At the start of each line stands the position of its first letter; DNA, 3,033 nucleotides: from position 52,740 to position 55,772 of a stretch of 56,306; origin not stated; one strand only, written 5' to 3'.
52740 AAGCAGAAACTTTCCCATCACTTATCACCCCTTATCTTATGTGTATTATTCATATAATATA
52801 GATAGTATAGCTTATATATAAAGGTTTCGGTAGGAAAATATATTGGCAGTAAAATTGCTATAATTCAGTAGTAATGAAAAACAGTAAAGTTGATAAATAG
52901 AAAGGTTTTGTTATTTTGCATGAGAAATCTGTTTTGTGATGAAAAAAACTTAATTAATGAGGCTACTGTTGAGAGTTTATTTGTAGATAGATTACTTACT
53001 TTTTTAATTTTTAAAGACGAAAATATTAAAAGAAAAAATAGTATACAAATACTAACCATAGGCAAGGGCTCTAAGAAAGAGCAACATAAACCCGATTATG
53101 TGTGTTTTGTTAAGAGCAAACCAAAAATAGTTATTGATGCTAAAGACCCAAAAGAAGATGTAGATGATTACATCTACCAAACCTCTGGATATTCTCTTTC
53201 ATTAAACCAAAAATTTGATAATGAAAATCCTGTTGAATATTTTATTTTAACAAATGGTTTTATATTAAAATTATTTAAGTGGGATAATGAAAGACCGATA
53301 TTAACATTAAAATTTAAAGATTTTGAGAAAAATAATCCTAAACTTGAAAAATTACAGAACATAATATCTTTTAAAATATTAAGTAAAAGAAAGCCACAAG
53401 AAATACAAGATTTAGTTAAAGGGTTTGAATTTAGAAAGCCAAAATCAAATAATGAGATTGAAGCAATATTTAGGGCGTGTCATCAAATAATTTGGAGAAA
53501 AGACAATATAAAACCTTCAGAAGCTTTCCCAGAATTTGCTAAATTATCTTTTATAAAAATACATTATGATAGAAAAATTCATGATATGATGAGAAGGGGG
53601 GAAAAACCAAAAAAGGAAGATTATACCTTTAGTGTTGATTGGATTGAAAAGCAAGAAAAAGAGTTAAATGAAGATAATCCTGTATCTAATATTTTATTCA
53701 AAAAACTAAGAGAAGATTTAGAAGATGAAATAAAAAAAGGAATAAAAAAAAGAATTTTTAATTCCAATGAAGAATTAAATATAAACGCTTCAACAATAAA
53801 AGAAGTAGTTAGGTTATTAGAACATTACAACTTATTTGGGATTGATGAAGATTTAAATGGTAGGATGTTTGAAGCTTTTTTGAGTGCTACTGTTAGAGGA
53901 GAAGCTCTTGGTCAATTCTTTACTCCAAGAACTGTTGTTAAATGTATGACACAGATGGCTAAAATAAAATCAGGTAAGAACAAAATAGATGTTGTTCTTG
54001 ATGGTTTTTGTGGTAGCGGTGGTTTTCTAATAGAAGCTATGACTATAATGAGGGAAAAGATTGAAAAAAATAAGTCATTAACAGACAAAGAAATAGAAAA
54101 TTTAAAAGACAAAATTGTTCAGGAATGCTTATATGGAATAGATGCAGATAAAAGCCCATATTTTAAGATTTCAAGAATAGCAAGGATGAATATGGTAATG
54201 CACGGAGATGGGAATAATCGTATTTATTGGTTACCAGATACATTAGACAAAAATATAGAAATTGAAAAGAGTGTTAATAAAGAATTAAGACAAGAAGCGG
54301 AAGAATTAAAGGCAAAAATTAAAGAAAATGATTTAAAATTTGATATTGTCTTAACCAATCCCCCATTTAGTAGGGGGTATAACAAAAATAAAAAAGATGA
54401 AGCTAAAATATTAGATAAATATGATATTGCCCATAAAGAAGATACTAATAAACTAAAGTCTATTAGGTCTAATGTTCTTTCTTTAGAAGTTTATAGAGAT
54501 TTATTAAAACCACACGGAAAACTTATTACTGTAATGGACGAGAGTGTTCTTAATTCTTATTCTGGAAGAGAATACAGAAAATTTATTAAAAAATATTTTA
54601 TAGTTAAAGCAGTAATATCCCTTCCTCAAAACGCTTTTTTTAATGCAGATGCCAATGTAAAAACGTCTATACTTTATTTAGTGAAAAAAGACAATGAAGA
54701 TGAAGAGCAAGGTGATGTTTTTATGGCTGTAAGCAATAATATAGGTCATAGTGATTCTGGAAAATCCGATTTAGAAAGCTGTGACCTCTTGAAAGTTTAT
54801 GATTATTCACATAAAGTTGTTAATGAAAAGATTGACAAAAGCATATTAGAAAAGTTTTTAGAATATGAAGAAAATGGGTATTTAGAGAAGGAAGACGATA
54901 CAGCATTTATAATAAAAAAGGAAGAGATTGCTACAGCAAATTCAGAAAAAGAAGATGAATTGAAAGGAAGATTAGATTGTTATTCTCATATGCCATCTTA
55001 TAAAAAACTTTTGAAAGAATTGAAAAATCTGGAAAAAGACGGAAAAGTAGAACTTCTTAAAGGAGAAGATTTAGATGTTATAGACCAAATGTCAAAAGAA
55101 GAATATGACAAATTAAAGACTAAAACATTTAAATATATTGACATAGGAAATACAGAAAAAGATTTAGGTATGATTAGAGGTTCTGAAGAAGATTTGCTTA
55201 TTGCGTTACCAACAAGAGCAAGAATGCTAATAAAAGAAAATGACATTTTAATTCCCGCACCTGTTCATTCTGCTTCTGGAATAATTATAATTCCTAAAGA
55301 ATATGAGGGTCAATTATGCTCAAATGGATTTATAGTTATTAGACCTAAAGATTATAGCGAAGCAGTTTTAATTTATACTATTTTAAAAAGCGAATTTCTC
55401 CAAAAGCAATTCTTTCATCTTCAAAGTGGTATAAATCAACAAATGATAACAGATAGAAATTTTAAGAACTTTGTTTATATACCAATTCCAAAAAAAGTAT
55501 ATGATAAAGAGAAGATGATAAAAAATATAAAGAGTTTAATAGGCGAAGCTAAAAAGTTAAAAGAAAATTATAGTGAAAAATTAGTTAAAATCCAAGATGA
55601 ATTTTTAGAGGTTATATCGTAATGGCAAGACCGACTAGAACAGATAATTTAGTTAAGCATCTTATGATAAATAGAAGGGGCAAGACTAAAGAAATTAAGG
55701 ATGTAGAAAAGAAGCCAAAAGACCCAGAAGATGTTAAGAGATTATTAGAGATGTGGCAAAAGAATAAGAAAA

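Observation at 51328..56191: IS6-like transposase inside a 4.85-kb cargo element with perfect 8-bp target duplication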

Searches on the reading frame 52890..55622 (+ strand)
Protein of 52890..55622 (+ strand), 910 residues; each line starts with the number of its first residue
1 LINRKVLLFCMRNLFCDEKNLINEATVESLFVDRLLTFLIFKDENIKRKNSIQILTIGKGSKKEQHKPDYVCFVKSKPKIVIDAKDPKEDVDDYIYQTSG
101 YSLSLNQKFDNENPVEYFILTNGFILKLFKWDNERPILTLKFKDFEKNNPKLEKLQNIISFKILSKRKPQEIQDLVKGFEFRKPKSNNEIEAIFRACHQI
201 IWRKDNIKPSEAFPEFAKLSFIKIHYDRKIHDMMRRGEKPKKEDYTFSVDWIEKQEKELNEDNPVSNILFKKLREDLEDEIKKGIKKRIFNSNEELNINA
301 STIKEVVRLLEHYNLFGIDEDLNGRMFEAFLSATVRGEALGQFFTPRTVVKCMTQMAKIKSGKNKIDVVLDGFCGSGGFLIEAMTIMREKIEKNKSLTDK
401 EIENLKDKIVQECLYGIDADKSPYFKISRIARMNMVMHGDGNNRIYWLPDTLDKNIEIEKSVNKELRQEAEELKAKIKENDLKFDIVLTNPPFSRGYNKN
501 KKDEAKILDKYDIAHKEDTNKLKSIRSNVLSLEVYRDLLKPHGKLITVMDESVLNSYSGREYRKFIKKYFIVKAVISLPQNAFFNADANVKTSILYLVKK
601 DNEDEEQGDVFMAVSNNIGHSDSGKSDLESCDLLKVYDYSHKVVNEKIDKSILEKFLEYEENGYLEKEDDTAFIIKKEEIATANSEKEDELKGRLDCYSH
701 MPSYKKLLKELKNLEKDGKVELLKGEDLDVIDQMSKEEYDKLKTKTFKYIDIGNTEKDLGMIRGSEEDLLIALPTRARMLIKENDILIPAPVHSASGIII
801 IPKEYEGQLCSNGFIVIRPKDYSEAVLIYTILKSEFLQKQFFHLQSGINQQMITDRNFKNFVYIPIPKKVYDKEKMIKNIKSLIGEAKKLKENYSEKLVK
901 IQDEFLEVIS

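Call 3: search_protein_families(library=pfam, proteins=[window:52890-55622:+], max_evalue=0.01)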
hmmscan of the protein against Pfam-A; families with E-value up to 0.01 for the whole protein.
window:52890-55622:+ (910 aa): 6 families
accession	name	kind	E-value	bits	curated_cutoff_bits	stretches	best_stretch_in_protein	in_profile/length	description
PF02384.22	N6_Mtase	-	8.6e-33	114.4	20.4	1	320-666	3-276/311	N-6 DNA Methylase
PF07669.17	Eco57I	-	1.5e-10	41.9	25.3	1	412-578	1-165/171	Eco57I restriction-modification methylase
PF01170.24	UPF0020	-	1.8e-08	34.8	22.3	1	352-422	19-87/197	RMKL-like, methyltransferase domain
PF04313.20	HSDR_N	-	1.1e-05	25.9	25.1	1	49-130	109-191/198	Type I restriction enzyme R protein N terminus (HSDR_N)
PF20473.4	MmeI_Mtase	-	1.8e-05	24.5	27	1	368-507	22-159/259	MmeI, DNA-methyltransferase domain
PF03602.21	Cons_hypoth95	-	8.1e-05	22.8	24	0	450-498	78-128/182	Conserved hypothetical protein 95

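Call 22: search_protein_families(library=ncbifam, proteins=[window:52890-55622:+], max_evalue=0.01)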
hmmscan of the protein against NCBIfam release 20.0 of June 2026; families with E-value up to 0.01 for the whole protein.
window:52890-55622:+ (910 aa): 4 families
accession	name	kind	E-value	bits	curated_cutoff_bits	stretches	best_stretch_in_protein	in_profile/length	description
NF047738.1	antiphage_MADS2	equivalog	2.1e-51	175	720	1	174-624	162-599/654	methylation-associated defense system DNA methyltransferase MAD2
NF047740.1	antiphage_MADS5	equivalog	1.9e-08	33.6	400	1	682-890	240-448/461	methylation-associated defense system restriction endonuclease subunit S MAD5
TIGR01177.1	TIGR01177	hypoth_equivalog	0.00018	20.9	316.55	1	349-384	170-201/330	TIGR01177 family methyltransferase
TIGR00095.1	TIGR00095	equivalog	0.0039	16.8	117.5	0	450-498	89-139/194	16S rRNA (guanine(966)-N(2))-methyltransferase RsmD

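Call 46: search_solved_structures(query=window:52920-55622:+, max_evalue=0.001)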
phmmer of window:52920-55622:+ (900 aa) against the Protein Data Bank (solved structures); distinct sequences matched with E-value up to 0.001: 12.
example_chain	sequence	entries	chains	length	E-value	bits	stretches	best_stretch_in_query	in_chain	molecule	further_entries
8w0p_A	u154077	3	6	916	2.6e-29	105.2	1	14-598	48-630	RM.BsaXI | site-specific DNA-methyltransferase (adenine-specific)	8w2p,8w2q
5ybb_D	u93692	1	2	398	1.9e-14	56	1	733-882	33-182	Restriction endonuclease S subunits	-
3okg_A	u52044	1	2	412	2.2e-14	55.9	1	733-882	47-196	Restriction endonuclease S subunits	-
2okc_A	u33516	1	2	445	6.2e-11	44.4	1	293-444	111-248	Type I restriction enzyme StySJI M protein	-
3ufb_A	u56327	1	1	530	2.5e-08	35.8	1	275-435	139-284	Type I restriction-modification system methyltransferase subunit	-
3lkd_A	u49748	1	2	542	5.5e-08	34.7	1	291-603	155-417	Type I restriction-modification system methyltransferase subunit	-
3khk_A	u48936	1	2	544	6.2e-07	31.2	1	310-634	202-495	Type I restriction-modification system methylation subunit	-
5ybb_A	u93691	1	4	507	8.9e-07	30.7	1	269-446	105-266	Type I restriction-modification system methyltransferase subunit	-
7vru_A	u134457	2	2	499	1.5e-05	26.7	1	298-385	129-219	Site-specific DNA-methyltransferase (adenine-specific)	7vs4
7vru_B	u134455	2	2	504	2.7e-05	25.8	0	311-394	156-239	Site-specific DNA-methyltransferase (adenine-specific)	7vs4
2y7c_B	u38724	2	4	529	0.00014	23.4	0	299-428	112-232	TYPE I RESTRICTION ENZYME ECOKI M PROTEIN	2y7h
2ar0_A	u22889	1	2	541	0.00015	23.3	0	299-428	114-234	Type I restriction enzyme EcoKI M protein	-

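Call 47: search_protein_families(library=padloc, proteins=[window:52920-55622:+], max_evalue=0.001)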
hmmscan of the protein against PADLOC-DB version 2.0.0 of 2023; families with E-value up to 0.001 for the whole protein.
window:52920-55622:+ (900 aa): 33 families (the best 25 are shown)
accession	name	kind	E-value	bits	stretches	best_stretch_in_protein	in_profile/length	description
PDLC03018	MTase_I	-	1.9e-48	163.5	2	141-386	136-358/749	Type I methyltransferase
PDLC03318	MTase_II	-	3.3e-46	156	1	172-640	196-678/723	Type II methyltransferase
PDLC03021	MTase_I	-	7e-38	128.7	1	182-707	5-477/491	Type I methyltransferase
PDLC03030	MTase_I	-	1.1e-34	117.9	1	173-591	182-583/670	Type I methyltransferase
PDLC04134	mad2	-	1.4e-33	114.5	1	55-623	39-477/492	mads_2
PDLC03034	MTase_I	-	8.7e-33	111.5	1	260-599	257-592/672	Type I methyltransferase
PDLC03218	MTase_II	-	2.3e-31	107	1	178-623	123-516/532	Type II methyltransferase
PDLC03026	MTase_I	-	5.6e-29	99.6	1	182-656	9-427/487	Type I methyltransferase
PDLC03317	MTase_II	-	5.7e-28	95.7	1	106-613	90-557/831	Type II methyltransferase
PDLC03357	MTase_II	-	4.7e-20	69.5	2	473-616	222-363/620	Type II methyltransferase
PDLC03022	MTase_I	-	8.2e-20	68.7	1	268-631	120-444/857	Type I methyltransferase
PDLC03024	MTase_I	-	2.3e-19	67.3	1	310-628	263-617/628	Type I methyltransferase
PDLC03023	MTase_I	-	3e-19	66.9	2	515-610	573-688/716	Type I methyltransferase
PDLC03025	MTase_I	-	1.1e-18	65.3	1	204-592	28-374/569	Type I methyltransferase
PDLC04137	mad5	-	8.8e-13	46.2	1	724-887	230-385/392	mads_5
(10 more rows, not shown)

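Call 52: find_homologous_proteins(query=window:52920-55622:+, max_evalue=1e-10)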
Query window:52920-55622:+ (900 aa): 2775 proteins with E <= 1e-10 among 8000 candidates; the best 120 are listed.
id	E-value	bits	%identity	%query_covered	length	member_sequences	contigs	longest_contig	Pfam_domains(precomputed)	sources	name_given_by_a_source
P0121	0.0e+0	1982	100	100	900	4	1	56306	PF04313.21,PF02384.23,PF07669.18,PF01170.25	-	-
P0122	0.0e+0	1773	88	100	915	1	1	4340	PF02384.23,PF07669.18,PF01170.25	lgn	-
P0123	0.0e+0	1730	86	100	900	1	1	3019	PF04313.21,PF02384.23,PF07669.18,PF01170.25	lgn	-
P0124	0.0e+0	1706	84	100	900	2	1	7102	PF04313.21,PF02384.23,PF07669.18,PF01170.25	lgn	-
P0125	0.0e+0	1698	84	100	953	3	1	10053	PF02384.23,PF07669.18,PF01170.25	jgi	jgi:type I restriction enzyme M protein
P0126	0.0e+0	1690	84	100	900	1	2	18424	PF04313.21,PF02384.23,PF07669.18,PF01170.25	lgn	-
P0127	0.0e+0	1680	84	100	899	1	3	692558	PF02384.23,PF07669.18,PF01170.25,PF20473.5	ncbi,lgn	-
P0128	0.0e+0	1626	81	100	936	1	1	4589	PF04313.21,PF02384.23,PF07669.18,PF01170.25,PF13588.13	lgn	-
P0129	0.0e+0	1491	75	100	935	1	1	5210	PF02384.23,PF07669.18,PF01170.25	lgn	-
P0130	0.0e+0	1425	85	84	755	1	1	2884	PF02384.23,PF07669.18,PF01170.25,PF20473.5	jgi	-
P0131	0.0e+0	1424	85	84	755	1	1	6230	PF02384.23,PF07669.18,PF01170.25,PF20473.5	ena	-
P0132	0.0e+0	1293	66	100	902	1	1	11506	PF02384.23,PF07669.18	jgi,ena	-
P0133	0.0e+0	1260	65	100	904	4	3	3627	PF04313.21,PF02384.23,PF07669.18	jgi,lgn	-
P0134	0.0e+0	1238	64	100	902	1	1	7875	PF02384.23,PF07669.18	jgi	jgi:type I restriction enzyme M protein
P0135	0.0e+0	1220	66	95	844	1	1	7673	PF02384.23,PF07669.18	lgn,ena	-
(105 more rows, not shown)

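Call 53: find_encoding_contigs(protein=P0127, flank=8000, max_places=3)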
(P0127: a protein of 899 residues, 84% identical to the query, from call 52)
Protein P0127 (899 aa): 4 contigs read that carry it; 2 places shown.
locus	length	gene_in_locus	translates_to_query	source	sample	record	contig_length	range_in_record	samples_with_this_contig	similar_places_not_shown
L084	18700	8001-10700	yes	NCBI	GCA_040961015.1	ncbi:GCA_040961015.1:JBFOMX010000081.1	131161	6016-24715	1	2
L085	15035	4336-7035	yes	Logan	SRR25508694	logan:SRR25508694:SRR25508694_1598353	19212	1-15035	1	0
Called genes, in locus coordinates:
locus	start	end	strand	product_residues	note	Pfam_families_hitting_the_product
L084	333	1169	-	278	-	-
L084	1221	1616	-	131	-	-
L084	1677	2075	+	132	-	PF24709:DUF7670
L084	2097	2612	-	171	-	-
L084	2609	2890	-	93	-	-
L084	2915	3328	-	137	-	-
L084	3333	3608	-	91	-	-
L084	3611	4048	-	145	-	-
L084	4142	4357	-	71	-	-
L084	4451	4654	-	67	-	-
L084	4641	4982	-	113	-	PF02661:Fic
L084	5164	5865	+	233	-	PF12705:PDDEXK_1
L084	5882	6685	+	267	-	PF18754:Nmad3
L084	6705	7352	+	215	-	-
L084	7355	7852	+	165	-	-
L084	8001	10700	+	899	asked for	PF02384:N6_Mtase, PF20473:MmeI_Mtase (weak), PF01170:UPF0020 (weak), PF07669:Eco57I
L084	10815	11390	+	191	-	PF13643:DUF4145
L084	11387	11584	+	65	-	-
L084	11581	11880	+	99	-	-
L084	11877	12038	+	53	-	-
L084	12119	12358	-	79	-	-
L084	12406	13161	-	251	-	PF00239:Resolvase, PF07508:Recombinase (weak)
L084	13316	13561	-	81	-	-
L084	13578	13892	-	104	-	-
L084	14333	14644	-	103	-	PF18898:DUF5654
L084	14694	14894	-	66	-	-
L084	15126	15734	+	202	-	-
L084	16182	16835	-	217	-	-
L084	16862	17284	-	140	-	-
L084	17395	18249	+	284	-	-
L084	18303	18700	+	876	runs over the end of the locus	PF04851:ResIII (faint), PF00270:DEAD, PF00271:Helicase_C, PF19306:WHD_Lhr, PF08494:DEAD_assoc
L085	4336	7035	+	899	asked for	PF02384:N6_Mtase, PF20473:MmeI_Mtase (weak), PF01170:UPF0020 (weak), PF07669:Eco57I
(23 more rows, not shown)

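Call 54: find_encoding_contigs(protein=P0126, flank=8000, max_places=3)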
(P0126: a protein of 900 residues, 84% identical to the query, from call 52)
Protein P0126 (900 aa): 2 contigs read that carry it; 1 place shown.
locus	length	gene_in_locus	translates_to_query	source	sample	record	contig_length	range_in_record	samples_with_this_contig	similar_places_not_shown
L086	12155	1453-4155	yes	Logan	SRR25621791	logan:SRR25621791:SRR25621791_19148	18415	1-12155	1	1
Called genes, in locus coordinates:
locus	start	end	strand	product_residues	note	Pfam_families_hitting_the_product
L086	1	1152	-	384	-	?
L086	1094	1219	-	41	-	-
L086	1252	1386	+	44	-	-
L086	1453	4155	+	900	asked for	PF04313:HSDR_N (weak), PF02384:N6_Mtase, PF01170:UPF0020 (faint), PF07669:Eco57I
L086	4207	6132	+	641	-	PF00270:DEAD (faint), PF04851:ResIII, PF13307:Helicase_C_2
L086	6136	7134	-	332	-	PF04014:MazE_antitoxin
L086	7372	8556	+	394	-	PF04055:Radical_SAM, PF13353:Fer4_12 (faint), PF13186:SPASM (weak)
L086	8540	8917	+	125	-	-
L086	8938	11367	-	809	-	PF00133:tRNA-synt_1, PF01406:tRNA-synt_1e (faint), PF09334:tRNA-synt_1g, PF13603:tRNA-synt_1_2, PF01921:tRNA-synt_1f (faint), PF00133:tRNA-synt_1, PF09334:tRNA-synt_1g (weak), PF08264:Anticodon_1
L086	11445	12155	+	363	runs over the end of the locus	-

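Call 55: find_encoding_contigs(protein=P0125, flank=8000, max_places=3)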
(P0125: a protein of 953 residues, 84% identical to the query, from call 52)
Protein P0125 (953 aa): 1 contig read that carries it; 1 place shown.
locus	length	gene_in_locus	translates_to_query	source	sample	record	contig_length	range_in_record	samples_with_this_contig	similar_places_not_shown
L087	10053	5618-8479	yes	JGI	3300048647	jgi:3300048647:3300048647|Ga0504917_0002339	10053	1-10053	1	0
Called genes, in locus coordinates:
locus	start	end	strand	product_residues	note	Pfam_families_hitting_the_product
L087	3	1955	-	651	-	?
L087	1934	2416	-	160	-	-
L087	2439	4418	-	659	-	-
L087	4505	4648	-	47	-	-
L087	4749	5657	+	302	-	PF13610:DDE_Tnp_IS240 (faint)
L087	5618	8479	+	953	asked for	PF02384:N6_Mtase, PF01170:UPF0020 (weak), PF07669:Eco57I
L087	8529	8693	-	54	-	-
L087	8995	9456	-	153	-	-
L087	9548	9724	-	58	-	-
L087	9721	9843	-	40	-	-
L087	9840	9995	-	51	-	-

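Call 63: search_protein_families(library=pfam, proteins=[L087:4749-5657:+, L086:1-1152:-, L086:1094-1219:-, L087:4505-4648:-, L086:4207-6132:+], max_evalue=0.01)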
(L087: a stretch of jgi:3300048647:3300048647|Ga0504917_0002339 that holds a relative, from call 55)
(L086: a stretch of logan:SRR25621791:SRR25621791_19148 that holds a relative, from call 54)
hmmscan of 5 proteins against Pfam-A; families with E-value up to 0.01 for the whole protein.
L087:4749-5657:+ (302 aa): 4 families
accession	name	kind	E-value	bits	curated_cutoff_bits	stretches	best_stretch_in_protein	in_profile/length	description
PF13610.12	DDE_Tnp_IS240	-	1.7e-05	25.4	27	1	143-266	23-136/139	DDE domain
PF00872.24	Transposase_mut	-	0.0004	19.8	21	1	58-216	105-261/379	Transposase, Mutator family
PF25208.1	DUF7838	-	0.0015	18.9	28.5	0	2-45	4-47/55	Domain of unknown function (DUF7838)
PF01610.23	DDE_Tnp_ISL3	-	0.0029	17.9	23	1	155-201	30-76/240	Transposase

L086:1-1152:- (384 aa): 7 families
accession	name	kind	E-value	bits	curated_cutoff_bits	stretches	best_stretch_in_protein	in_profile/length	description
PF13610.12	DDE_Tnp_IS240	-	6.6e-10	39.7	27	1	248-371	17-136/139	DDE domain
PF03050.20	DDE_Tnp_IS66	-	2.8e-08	34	23.1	1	169-305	12-140/284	Transposase IS66 family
PF03811.18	Zn_ribbon_InsA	-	0.0016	18.6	26.1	1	119-149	8-35/35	InsA N-terminal domain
PF09723.15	Zn_ribbon_8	-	0.0017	18.8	34.4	0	110-128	22-38/41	Zinc ribbon domain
PF25208.1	DUF7838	-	0.0017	18.7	28.5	1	116-153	6-44/55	Domain of unknown function (DUF7838)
PF00665.32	rve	-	0.0026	18.4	32.6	0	224-321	6-93/102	Integrase core domain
PF22811.2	Zn_ribbon_NrdR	-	0.0047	17.3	27.2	0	119-152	3-38/42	Transcriptional repressor NrdR-like, N-terminal domain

L086:1094-1219:- (41 aa): 0 families

L087:4505-4648:- (47 aa): 0 families

L086:4207-6132:+ (641 aa): 8 families
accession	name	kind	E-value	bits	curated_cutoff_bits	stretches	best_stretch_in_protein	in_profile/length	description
PF13307.12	Helicase_C_2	-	1.3e-12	48.5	25.3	1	525-638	40-158/170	Helicase C-terminal domain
PF04851.21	ResIII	-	6e-09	36.5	22.5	1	47-111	6-76/164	Type III restriction enzyme, res subunit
PF00270.35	DEAD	-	7e-06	26.3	26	1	51-112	6-69/167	DEAD/DEAH box helicase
PF20720.3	nSTAND3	-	6.5e-05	23.1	27.2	1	62-105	15-59/155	Novel STAND NTPase 3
PF06068.19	TIP49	-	0.00067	19.4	23.8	1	49-115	35-100/347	TIP49 P-loop domain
PF13191.12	AAA_16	-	0.0039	18.1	32.6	1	53-99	12-60/167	AAA ATPase domain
PF01656.29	CbiA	-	0.0048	17.3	25.4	0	67-273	2-54/125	CobQ/CobB/MinD/ParA nucleotide binding domain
PF09848.15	SLFN-g3_helicase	-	0.0085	15.8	24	0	65-92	2-26/354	Schlafen group 3, DNA/RNA helicase domain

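Call 64: find_encoding_contigs(protein=P0122, flank=8000, max_places=3)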
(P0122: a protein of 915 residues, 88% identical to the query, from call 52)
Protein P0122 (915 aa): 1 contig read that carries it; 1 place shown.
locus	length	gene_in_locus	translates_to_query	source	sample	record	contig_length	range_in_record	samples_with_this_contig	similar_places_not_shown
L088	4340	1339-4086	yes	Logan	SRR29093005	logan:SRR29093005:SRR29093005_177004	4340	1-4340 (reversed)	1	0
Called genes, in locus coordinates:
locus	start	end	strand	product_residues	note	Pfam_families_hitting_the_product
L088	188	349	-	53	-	-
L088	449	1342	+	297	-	PF13610:DDE_Tnp_IS240 (weak)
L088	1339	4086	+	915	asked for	PF02384:N6_Mtase, PF01170:UPF0020 (weak), PF07669:Eco57I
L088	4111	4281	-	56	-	-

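Call 65: find_encoding_contigs(protein=P0124, flank=8000, max_places=3)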
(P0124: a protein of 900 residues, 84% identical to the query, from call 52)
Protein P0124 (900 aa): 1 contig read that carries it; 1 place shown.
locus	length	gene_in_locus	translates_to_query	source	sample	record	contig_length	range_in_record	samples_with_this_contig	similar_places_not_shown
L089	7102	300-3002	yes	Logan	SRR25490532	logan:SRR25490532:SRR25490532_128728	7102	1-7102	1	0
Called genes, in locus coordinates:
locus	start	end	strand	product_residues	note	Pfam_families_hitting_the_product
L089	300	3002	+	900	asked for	PF04313:HSDR_N (weak), PF02384:N6_Mtase, PF01170:UPF0020 (weak), PF07669:Eco57I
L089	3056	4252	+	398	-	PF03235:GmrSD_N, PF02945:Endonuclease_7 (faint), PF01844:HNH, PF14279:HNH_5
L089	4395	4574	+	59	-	-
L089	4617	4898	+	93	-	-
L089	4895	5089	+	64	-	-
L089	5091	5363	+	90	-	-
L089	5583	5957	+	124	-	-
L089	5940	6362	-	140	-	-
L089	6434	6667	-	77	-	-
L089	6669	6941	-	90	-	-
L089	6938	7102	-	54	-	?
